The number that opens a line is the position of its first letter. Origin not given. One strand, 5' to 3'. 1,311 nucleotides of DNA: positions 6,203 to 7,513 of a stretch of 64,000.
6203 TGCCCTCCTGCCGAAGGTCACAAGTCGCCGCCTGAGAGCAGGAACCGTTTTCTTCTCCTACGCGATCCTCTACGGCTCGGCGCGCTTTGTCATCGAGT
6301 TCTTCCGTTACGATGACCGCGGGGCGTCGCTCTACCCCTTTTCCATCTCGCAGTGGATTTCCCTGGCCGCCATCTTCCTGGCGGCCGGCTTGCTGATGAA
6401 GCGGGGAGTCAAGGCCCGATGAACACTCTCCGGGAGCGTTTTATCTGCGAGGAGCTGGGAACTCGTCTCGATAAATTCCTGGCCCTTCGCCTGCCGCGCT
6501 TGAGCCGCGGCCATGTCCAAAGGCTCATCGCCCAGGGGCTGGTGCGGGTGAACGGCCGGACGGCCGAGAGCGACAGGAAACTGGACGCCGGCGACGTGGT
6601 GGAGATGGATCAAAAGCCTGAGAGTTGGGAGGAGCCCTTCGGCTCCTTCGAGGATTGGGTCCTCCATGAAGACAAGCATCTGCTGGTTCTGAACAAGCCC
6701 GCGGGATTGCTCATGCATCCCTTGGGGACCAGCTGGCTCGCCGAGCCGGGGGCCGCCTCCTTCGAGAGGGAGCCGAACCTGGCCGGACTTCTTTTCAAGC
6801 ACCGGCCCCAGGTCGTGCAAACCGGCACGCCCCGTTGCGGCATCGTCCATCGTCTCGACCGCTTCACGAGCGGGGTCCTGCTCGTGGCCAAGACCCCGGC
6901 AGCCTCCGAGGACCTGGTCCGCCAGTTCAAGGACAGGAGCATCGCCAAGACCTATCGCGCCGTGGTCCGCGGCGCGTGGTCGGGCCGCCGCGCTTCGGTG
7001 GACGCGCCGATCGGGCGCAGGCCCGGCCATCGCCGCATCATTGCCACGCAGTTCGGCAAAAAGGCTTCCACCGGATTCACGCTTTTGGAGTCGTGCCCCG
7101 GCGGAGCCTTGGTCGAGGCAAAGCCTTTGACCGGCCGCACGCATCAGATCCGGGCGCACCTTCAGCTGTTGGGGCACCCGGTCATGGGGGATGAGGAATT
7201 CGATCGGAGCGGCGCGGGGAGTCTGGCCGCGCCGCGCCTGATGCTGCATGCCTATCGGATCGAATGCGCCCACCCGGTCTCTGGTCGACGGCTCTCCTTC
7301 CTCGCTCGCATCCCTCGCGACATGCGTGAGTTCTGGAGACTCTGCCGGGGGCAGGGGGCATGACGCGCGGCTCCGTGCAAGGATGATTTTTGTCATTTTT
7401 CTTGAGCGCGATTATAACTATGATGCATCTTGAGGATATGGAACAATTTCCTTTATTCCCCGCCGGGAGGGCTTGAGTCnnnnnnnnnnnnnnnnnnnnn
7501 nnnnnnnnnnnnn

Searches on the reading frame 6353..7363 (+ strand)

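Call 5: search_protein_families(library=pfam, proteins=[window:6353-7363:+], max_evalue=0.01)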
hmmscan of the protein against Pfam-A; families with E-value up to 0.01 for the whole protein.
window:6353-7363:+ (336 aa): 3 families
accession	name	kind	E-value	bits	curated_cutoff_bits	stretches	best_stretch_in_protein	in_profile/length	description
PF00849.27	PseudoU_synth_2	-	2.8e-29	102.8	26.8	1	109-271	1-151/152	RNA pseudouridylate synthase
PF01479.30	S4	-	5.7e-11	42.4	22.8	1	38-83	2-48/48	S4 domain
PF13275.11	S4_2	-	0.0015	18.8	24.6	1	53-88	24-60/65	S4 domain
